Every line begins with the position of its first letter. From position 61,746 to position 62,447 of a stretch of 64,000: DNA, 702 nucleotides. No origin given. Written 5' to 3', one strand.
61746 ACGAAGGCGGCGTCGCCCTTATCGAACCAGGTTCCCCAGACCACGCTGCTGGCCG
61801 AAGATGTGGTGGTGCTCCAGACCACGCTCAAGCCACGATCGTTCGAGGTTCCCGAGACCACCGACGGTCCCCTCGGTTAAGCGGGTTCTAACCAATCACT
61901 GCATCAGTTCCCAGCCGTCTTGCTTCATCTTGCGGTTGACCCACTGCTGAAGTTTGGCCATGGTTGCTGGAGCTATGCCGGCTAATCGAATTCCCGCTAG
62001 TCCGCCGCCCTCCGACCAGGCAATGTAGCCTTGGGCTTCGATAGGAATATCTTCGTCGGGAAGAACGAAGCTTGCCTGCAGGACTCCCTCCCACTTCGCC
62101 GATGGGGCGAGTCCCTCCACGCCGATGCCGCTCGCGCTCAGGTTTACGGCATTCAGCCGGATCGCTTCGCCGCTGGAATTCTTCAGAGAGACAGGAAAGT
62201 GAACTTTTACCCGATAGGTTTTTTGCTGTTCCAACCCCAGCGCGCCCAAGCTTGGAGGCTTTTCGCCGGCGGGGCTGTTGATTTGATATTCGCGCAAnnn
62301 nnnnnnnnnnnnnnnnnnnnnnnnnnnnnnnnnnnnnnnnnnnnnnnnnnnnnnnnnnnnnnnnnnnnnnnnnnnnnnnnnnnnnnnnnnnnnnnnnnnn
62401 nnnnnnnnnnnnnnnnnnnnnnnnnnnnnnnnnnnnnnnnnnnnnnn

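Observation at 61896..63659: Sigma-54 enhancer-binding protein with an additional C-terminal PilZ-like domain after the HTH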

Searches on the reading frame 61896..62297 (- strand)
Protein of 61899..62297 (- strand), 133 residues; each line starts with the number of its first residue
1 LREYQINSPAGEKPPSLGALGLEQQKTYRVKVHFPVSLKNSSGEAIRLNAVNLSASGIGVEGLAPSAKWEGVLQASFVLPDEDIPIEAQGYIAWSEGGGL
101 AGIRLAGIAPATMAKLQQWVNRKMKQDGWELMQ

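Call 3: search_protein_families(library=pfam, proteins=[window:61896-62255:-], max_evalue=10)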
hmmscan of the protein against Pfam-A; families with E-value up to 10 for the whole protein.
window:61896-62255:- (119 aa): 1 family
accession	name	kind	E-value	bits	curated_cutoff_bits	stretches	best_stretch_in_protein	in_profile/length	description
PF07238.19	PilZ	-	8.2e-07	29.7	22.5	1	10-107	2-101/102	PilZ domain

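Call 4: search_protein_families(library=ncbifam, proteins=[window:61896-62255:-], max_evalue=10)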
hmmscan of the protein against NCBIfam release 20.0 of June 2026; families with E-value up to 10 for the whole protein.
window:61896-62255:- (119 aa): 1 family
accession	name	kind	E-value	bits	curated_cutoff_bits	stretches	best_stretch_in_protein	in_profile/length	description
TIGR02266.1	gmx_TIGR02266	paralog_domain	3.7e-05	23.8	68.7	1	15-106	1-95/96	TIGR02266 family protein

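Call 9: find_homologous_proteins(query=window:61899-62297:-, max_evalue=0.001)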
Query window:61899-62297:- (133 aa): 1 proteins with E <= 0.001 among 21 candidates.
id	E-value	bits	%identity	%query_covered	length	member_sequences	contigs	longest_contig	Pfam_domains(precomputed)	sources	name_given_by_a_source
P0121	4.7e-28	116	41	98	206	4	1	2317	PF07238.20,PF02954.26,PF18024.8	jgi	jgi:hypothetical protein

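Call 21: predict_structure(alignment_id=A1)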
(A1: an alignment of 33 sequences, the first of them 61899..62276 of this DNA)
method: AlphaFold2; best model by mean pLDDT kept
length: 126 residues; sequences in the alignment: 33
mean_pLDDT: 84.8   pTM: 0.74
mean pLDDT of the five models: 84.8, 83.2, 80.0, 78.9, 78.7
residues with pLDDT >= 90: 82; 70-90: 21; 50-70: 11; < 50: 12
segments of 3 or more residues with pLDDT < 50: 1-11
pLDDT, mean of each block of 10 residues (from residue 1): 38 61 93 95 94 91 94 95 92 93 93 89 64
secondary structure, 60 per line:
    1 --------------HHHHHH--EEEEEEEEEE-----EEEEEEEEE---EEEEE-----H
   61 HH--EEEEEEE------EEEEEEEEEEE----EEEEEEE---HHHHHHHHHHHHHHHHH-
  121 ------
elements in order: H15-20 E23-32 E38-46 E50-54 E65-71 E78-88 E93-99 H103-119

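Call 23: search_protein_representatives(alignment_id=A1)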
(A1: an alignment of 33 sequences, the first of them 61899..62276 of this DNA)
Query: 33 sequences, 129 profile positions. Proteins with E-value up to 0.001 (for the whole library): 1305; up to 1e-10: 218; up to 1e-30: 7. The best 150 are listed.
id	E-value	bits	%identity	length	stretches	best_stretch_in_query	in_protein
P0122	7.3e-53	194.3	-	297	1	10-128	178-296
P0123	4.5e-51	188.5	-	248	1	1-128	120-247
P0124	2.6e-49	182.8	-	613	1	1-128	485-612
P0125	1.2e-46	174.2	-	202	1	4-128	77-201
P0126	6.6e-45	168.6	-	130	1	17-129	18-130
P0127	2.4e-33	131.2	-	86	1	44-128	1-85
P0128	3.7e-33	130.6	-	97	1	34-128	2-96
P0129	4.4e-29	117.4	-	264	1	1-91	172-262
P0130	4.9e-29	117.2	-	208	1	9-128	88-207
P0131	5.9e-29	117.0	-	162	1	8-125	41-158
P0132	2.4e-28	115.0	-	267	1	7-126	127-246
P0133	2.6e-28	114.9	-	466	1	8-127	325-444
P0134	2.5e-26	108.5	-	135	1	43-119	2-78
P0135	3.9e-26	107.9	-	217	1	9-127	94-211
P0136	4.3e-26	107.7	-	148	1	6-126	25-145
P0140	2.9e-24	101.8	-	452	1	11-126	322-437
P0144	5.7e-23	97.6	-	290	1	6-127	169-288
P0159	4.9e-19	84.9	-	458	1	6-125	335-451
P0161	8.9e-19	84.1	-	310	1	3-125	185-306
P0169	3.0e-18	82.4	-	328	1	9-126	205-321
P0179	1.5e-16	76.9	-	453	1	11-128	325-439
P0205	6.3e-14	68.4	-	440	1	14-119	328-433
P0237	1.2e-12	64.2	-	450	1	23-119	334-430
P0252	3.8e-12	62.6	-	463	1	24-117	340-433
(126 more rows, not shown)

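Call 24: search_protein_families(library=pfam, proteins=[P0133, P0140, P0159, P0179, P0205, P0237, P0252, P0132, P0144, P0161], max_evalue=0.001)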
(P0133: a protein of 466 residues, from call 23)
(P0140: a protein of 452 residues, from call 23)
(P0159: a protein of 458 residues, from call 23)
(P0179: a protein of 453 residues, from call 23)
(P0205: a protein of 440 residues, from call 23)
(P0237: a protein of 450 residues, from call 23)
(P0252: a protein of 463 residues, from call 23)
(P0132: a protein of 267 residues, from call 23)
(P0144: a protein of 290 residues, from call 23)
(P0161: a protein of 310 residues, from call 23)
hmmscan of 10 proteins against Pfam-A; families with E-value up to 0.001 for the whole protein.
P0133 (466 aa): 8 families
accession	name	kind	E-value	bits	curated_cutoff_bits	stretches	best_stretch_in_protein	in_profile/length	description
PF00158.32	Sigma54_activat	-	9.2e-67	224.4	20.2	1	18-182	3-167/168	Sigma-54 interaction domain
PF14532.12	Sigma54_activ_2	-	5.5e-22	78.9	25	1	19-187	3-138/138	Sigma-54 interaction domain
PF25601.1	AAA_lid_14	-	7.4e-20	71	27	1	188-264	1-82/87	AAA+ ATPase lid domain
PF02954.25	HTH_8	-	3.8e-14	52.6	22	1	277-315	2-40/42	Bacterial regulatory protein, Fis family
PF07238.19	PilZ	-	3.2e-07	31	22.5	1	337-433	2-100/102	PilZ domain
PF07728.20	AAA_5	-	1.6e-06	28.6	22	1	40-160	2-125/139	AAA domain (dynein-related subfamily)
PF07724.20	AAA_2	-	0.00014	22.4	27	1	35-142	1-109/166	AAA domain (Cdc48 subfamily)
PF00004.35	AAA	-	0.00017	22.5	21.2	1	40-173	1-127/131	ATPase family associated with various cellular activities (AAA)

P0140 (452 aa): 10 families
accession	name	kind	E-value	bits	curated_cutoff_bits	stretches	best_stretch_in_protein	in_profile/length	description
PF00158.32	Sigma54_activat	-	8.9e-63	211.4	20.2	1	20-183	4-167/168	Sigma-54 interaction domain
PF14532.12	Sigma54_activ_2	-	1.2e-19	71.3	25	1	20-188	3-138/138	Sigma-54 interaction domain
PF25601.1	AAA_lid_14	-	6.1e-15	55.3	27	1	189-266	1-81/87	AAA+ ATPase lid domain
PF02954.25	HTH_8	-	1.8e-11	44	22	1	277-316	3-42/42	Bacterial regulatory protein, Fis family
PF07238.19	PilZ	-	1.7e-07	31.9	22.5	1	332-428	3-101/102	PilZ domain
PF07728.20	AAA_5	-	2.1e-06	28.3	22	1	41-159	2-123/139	AAA domain (dynein-related subfamily)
PF01078.27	Mg_chelatase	-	5.1e-06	26.5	20.3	0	96-129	93-126/207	Magnesium chelatase, subunit ChlI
PF07724.20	AAA_2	-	8.7e-05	23.1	27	1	39-143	4-109/166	AAA domain (Cdc48 subfamily)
PF18024.7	HTH_50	-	0.00087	19.4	27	0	276-319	8-50/50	Helix-turn-helix domain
PF00004.35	AAA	-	0.00091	20.1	21.2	0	41-159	1-110/131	ATPase family associated with various cellular activities (AAA)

P0159 (458 aa): 10 families
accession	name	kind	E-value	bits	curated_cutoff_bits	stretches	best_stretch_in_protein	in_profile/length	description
PF00158.32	Sigma54_activat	-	3.7e-66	222.4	20.2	1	18-182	3-167/168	Sigma-54 interaction domain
PF14532.12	Sigma54_activ_2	-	4.1e-22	79.3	25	1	19-187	3-138/138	Sigma-54 interaction domain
PF25601.1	AAA_lid_14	-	2.3e-20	72.6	27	1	188-260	1-76/87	AAA+ ATPase lid domain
PF02954.25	HTH_8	-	2e-16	59.9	22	1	284-324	2-42/42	Bacterial regulatory protein, Fis family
PF18024.7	HTH_50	-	3.6e-05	23.8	27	1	284-325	8-48/50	Helix-turn-helix domain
PF07238.19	PilZ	-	3.8e-05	24.4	22.5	1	351-443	4-101/102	PilZ domain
PF13551.12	HTH_29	-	4.5e-05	23.9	28.1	1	299-349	10-62/64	Winged helix-turn helix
PF07728.20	AAA_5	-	0.00011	22.7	22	1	40-159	2-124/139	AAA domain (dynein-related subfamily)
PF01078.27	Mg_chelatase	-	0.00028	20.8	20.3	0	95-157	93-157/207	Magnesium chelatase, subunit ChlI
PF00004.35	AAA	-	0.00069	20.5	21.2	0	40-173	1-127/131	ATPase family associated with various cellular activities (AAA)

P0179 (453 aa): 9 families
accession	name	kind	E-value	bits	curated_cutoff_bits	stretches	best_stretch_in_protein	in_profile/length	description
PF00158.32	Sigma54_activat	-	5.8e-64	215.3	20.2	1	21-184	4-167/168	Sigma-54 interaction domain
PF14532.12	Sigma54_activ_2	-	2.9e-20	73.3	25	1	20-189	2-138/138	Sigma-54 interaction domain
PF25601.1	AAA_lid_14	-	1.1e-18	67.3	27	1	190-266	1-81/87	AAA+ ATPase lid domain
PF02954.25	HTH_8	-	3.9e-14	52.5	22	1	275-316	1-42/42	Bacterial regulatory protein, Fis family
PF07238.19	PilZ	-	1.2e-09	38.9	22.5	1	333-428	1-101/102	PilZ domain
PF07724.20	AAA_2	-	3.3e-06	27.7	27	1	40-167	4-132/166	AAA domain (Cdc48 subfamily)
PF07728.20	AAA_5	-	1.5e-05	25.5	22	1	42-161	2-124/139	AAA domain (dynein-related subfamily)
PF01078.27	Mg_chelatase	-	6.6e-05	22.8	20.3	0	97-130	93-126/207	Magnesium chelatase, subunit ChlI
PF13551.12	HTH_29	-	7.6e-05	23.2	28.1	1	285-320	5-40/64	Winged helix-turn helix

P0205 (440 aa): 9 families
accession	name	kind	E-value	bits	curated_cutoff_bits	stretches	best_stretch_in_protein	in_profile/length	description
PF00158.32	Sigma54_activat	-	4.3e-52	176.6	20.2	1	17-178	2-167/168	Sigma-54 interaction domain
PF14532.12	Sigma54_activ_2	-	1.3e-19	71.2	25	1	18-183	2-138/138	Sigma-54 interaction domain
PF25601.1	AAA_lid_14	-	5.3e-12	45.8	27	1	184-251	1-73/87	AAA+ ATPase lid domain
PF02954.25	HTH_8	-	6.8e-12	45.4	22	1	285-315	12-42/42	Bacterial regulatory protein, Fis family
PF07238.19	PilZ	-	2.6e-07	31.3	22.5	1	335-431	3-101/102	PilZ domain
PF07728.20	AAA_5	-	8.6e-06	26.2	22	1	39-154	1-123/139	AAA domain (dynein-related subfamily)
PF20432.4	Xre-like-HTH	-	6.7e-05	23.5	25.8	1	281-312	13-44/63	Antitoxin Xre-like helix-turn-helix domain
PF20720.3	nSTAND3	-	0.00033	20.8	27.2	1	26-66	6-46/155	Novel STAND NTPase 3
PF01078.27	Mg_chelatase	-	0.00056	19.8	20.3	0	17-58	5-43/207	Magnesium chelatase, subunit ChlI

P0237 (450 aa): 8 families
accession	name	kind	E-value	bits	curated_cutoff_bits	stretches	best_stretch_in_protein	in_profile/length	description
PF00158.32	Sigma54_activat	-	7.6e-67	224.6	20.2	1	16-181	2-167/168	Sigma-54 interaction domain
PF25601.1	AAA_lid_14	-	9.1e-21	73.9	27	1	187-254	1-73/87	AAA+ ATPase lid domain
PF14532.12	Sigma54_activ_2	-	1.9e-20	74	25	1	30-186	15-138/138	Sigma-54 interaction domain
PF02954.25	HTH_8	-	8.4e-16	57.9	22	1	275-315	2-42/42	Bacterial regulatory protein, Fis family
PF07238.19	PilZ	-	1.9e-09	38.2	22.5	1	335-428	6-101/102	PilZ domain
PF18024.7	HTH_50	-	3.2e-07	30.4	27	1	275-318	8-50/50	Helix-turn-helix domain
PF07728.20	AAA_5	-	1.9e-05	25.1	22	1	39-159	2-125/139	AAA domain (dynein-related subfamily)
PF01078.27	Mg_chelatase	-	0.00049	20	20.3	0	94-155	93-156/207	Magnesium chelatase, subunit ChlI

P0252 (463 aa): 7 families
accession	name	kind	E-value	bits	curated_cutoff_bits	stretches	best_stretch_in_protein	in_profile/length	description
PF00158.32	Sigma54_activat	-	8.8e-68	227.7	20.2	1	18-183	2-167/168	Sigma-54 interaction domain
PF14532.12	Sigma54_activ_2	-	6.1e-22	78.8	25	1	24-188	7-138/138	Sigma-54 interaction domain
PF25601.1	AAA_lid_14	-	8.3e-16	58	27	1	189-264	1-81/87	AAA+ ATPase lid domain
PF02954.25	HTH_8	-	1e-12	48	22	1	278-317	2-41/42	Bacterial regulatory protein, Fis family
PF07238.19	PilZ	-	2.9e-12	47.3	22.5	1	339-432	5-100/102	PilZ domain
PF07728.20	AAA_5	-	4.6e-07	30.4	22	1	41-159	2-123/139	AAA domain (dynein-related subfamily)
PF01078.27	Mg_chelatase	-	0.00012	22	20.3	0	96-156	93-155/207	Magnesium chelatase, subunit ChlI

P0132 (267 aa): 4 families
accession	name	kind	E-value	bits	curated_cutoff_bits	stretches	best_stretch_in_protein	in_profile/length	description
PF25601.1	AAA_lid_14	-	9.8e-15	54.6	27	1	2-67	11-81/87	AAA+ ATPase lid domain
PF02954.25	HTH_8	-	1.5e-14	53.9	22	1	80-118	2-40/42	Bacterial regulatory protein, Fis family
PF07238.19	PilZ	-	1.2e-07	32.4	22.5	1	141-238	3-102/102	PilZ domain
PF20432.4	Xre-like-HTH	-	6.5e-05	23.6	25.8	1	81-124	8-52/63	Antitoxin Xre-like helix-turn-helix domain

P0144 (290 aa): 8 families
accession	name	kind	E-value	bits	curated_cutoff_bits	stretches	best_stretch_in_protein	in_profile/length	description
PF25601.1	AAA_lid_14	-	4e-15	55.8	27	1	40-117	1-81/87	AAA+ ATPase lid domain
PF02954.25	HTH_8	-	9e-14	51.4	22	1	126-165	2-41/42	Bacterial regulatory protein, Fis family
PF07238.19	PilZ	-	6.1e-10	39.8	22.5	1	183-277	2-100/102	PilZ domain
PF13518.12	HTH_28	-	1.4e-05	25.5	25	1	130-168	1-38/52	Helix-turn-helix domain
PF13384.12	HTH_23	-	0.00011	22.4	24.6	1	127-168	3-43/50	Homeodomain-like domain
PF13551.12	HTH_29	-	0.00014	22.3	28.1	1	133-168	3-38/64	Winged helix-turn helix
PF13556.12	HTH_30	-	0.00019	21.6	27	1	134-168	4-38/59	PucR C-terminal helix-turn-helix domain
PF20432.4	Xre-like-HTH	-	0.00051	20.7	25.8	0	129-164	10-43/63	Antitoxin Xre-like helix-turn-helix domain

P0161 (310 aa): 5 families
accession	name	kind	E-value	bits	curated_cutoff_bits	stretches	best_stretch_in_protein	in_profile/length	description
PF25601.1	AAA_lid_14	-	5.2e-21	74.7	27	1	58-137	1-83/87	AAA+ ATPase lid domain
PF00158.32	Sigma54_activat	-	1.4e-12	48.1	20.2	1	6-52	121-167/168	Sigma-54 interaction domain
PF07238.19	PilZ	-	2.2e-11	44.4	22.5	1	202-298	2-101/102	PilZ domain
PF02954.25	HTH_8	-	3.3e-11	43.2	22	1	142-180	2-40/42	Bacterial regulatory protein, Fis family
PF14532.12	Sigma54_activ_2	-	4.6e-05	24.1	25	1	18-57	99-138/138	Sigma-54 interaction domain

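Call 25: fold_search(model_id=the predicted structure, library=pdb)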
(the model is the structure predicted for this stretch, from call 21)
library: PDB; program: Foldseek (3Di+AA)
matches with E <= 10: 1043; with E <= 0.001: 28
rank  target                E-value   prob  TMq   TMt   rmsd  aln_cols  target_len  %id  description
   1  5y4r_D                3.5e-06  1.00  0.63  0.67   2.9       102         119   19  Structure of a methyltransferase complex (released 2017-11-29)
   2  5vx6_A                4.3e-06  1.00  0.66  0.42   2.7       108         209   21  Structure of Bacillus subtilis Inhibitor of motility (MotI/DgrA) (released 2017-11-22)
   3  5y4r_C                4.6e-06  1.00  0.64  0.68   2.8       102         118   19  Structure of a methyltransferase complex (released 2017-11-29)
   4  5xly_B                7.1e-06  1.00  0.64  0.66   2.8       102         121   19  Crystal structure of CheR1 in complex with c-di-GMP-bound MapZ (released 2017-08-23)
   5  5vx6_B                7.1e-06  1.00  0.63  0.40   3.1       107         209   23  Structure of Bacillus subtilis Inhibitor of motility (MotI/DgrA) (released 2017-11-22)
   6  4rt1_B                1.8e-05  1.00  0.63  0.71   3.2       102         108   14  Structure of the Alg44 PilZ domain (R95A mutant) from Pseudomonas aeruginosa PAO1 in complex with c-di-GMP (released 2015-04-08)
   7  9fnn_A                2.1e-05  1.00  0.56  0.11   4.7       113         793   14  Cryo-EM structure of the c-di-GMP-saturated 'crown'less Bcs macrocomplex for cellulose secretion in E. coli (released 2024-10-16)
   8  4rt1_A                2.5e-05  1.00  0.62  0.71   3.2       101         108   14  Structure of the Alg44 PilZ domain (R95A mutant) from Pseudomonas aeruginosa PAO1 in complex with c-di-GMP (released 2015-04-08)
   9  4xrn_C                2.9e-05  1.00  0.64  0.73   3.1       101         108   14  Pilz domain with c-di-gmp of a protein from Pseudomonas aeruginosa (released 2016-02-03)
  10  9b8v_E                3.3e-05  1.00  0.55  0.10   6.7       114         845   14  AlphaFold2 informed cryo-EM model of the E. coli cellulose synthase BcsAG3B6 complex (released 2025-02-19)
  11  4xrn_B                4.8e-05  1.00  0.59  0.71   3.2        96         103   14  Pilz domain with c-di-gmp of a protein from Pseudomonas aeruginosa (released 2016-02-03)
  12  4rt0_C                5.6e-05  1.00  0.62  0.71   3.2       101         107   14  Structure of the Alg44 PilZ domain from Pseudomonas aeruginosa PAO1 in complex with c-di-GMP (released 2015-04-08)
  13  9fp0_A                8.7e-05  1.00  0.51  0.10   9.5       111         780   17  Cryo-EM structure of the 'crown'less Bcs macrocomplex for E. coli cellulose secretion in non-saturating c-di-GMP (loca (released 2024-10-16)
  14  4xrn_A                1.1e-04  1.00  0.60  0.71   3.2        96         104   14  Pilz domain with c-di-gmp of a protein from Pseudomonas aeruginosa (released 2016-02-03)
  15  4rt0_B                1.3e-04  1.00  0.63  0.73   3.0       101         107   14  Structure of the Alg44 PilZ domain from Pseudomonas aeruginosa PAO1 in complex with c-di-GMP (released 2015-04-08)
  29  5ejl                  1.6e-03  1.00  0.61  0.34   4.3       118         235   10  MrkH, A novel c-di-GMP dependence transcription regulatory factor. (released 2016-10-19)
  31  5kgo_D                3.6e-03  1.00  0.48  0.30   5.4       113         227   12  Structure of K. pneumonia MrkH-c-di-GMP complex (released 2016-08-17)
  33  5kgo_A                6.5e-03  1.00  0.60  0.37   3.8       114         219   13  Structure of K. pneumonia MrkH-c-di-GMP complex (released 2016-08-17)
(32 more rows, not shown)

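Call 29: find_related_loci(query=A1, collection=genome_contigs, flank=10000)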
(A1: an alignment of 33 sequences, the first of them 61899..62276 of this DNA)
Query A1 (126 aa) in genome_contigs; peptide patterns used: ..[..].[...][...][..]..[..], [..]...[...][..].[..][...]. (x = any residue, [..] = any of these).
370 stretches matched a pattern; 360 encode a relative of the query (tblastn E <= 1e-3); the best 80 are kept; 80 distinct loci.
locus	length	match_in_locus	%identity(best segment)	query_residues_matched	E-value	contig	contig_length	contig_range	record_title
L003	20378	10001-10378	87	1-126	8e-70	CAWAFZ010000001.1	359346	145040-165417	MAG: uncultured Acidobacteriaceae bacterium isolate MFD02579.bin.3.105 genome assembly, contig: contig_1083, whole genom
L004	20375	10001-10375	85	2-126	2e-68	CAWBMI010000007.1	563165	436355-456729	MAG: uncultured Acidobacteriaceae bacterium isolate MFD00731.bin.1.220 genome assembly, contig: contig_7578, whole genom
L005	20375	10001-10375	70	2-126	2e-59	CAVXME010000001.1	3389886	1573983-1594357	MAG: Terriglobales bacterium isolate MFD01689.bin.1.23 genome assembly, contig: contig_15185, whole genome shotgun seque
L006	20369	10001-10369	46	2-124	1e-35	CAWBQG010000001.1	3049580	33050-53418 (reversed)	MAG: uncultured Acidobacteriaceae bacterium isolate MFD01828.bin.1.38 genome assembly, contig: contig_12963, whole genom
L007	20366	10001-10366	52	3-124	6e-36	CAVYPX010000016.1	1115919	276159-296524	MAG: uncultured Acidobacteriota bacterium isolate MFD09222.bin.1.118 genome assembly, contig: contig_66139, whole genome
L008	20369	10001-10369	45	2-124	3e-35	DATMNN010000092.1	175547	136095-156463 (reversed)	MAG TPA_asm: Terriglobales bacterium isolate SMAG_U12851 k141_5295132, whole genome shotgun sequence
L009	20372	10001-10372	45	1-124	5e-35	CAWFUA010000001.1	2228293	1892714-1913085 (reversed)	MAG: uncultured Acidobacteriaceae bacterium isolate MFD01476.bin.1.148 genome assembly, contig: contig_10977, whole geno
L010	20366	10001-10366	47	3-124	6e-35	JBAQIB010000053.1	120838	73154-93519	MAG: Terriglobales bacterium isolate MFD04995_ilm_asm_bin11 k127_57696, whole genome shotgun sequence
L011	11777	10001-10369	44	2-124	4e-35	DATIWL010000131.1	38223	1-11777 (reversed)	MAG TPA_asm: Terriglobales bacterium isolate SMAG_U15222 k141_2348467, whole genome shotgun sequence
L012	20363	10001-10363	45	4-124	1e-34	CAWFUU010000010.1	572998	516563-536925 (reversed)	MAG: uncultured Acidobacteriaceae bacterium isolate MFD09286.bin.1.47 genome assembly, contig: contig_21119, whole genom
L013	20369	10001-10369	43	2-124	7e-35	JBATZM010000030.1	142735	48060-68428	MAG: Terriglobales bacterium isolate MFD10751_ilm_asm_bin86 k127_400322, whole genome shotgun sequence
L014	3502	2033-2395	47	4-124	2e-34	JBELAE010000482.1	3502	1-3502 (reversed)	MAG: Candidatus Sulfotelmatobacter sp. isolate SPRUCE 86 SPRUCE_86_482, whole genome shotgun sequence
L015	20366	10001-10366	44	3-124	2e-34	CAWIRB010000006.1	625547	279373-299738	MAG: uncultured Acidobacteriaceae bacterium isolate MFD01689.bin.1.48 genome assembly, contig: contig_33106, whole genom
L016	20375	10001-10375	50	1-124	2e-34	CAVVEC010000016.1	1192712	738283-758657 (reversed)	MAG: uncultured Acidobacteriota bacterium isolate MFD02248.bin.2.91 genome assembly, contig: contig_8784, whole genome s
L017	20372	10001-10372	44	1-124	3e-34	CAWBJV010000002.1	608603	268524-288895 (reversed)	MAG: uncultured Acidobacteriaceae bacterium isolate MFD03346.bin.1.68 genome assembly, contig: contig_11231, whole genom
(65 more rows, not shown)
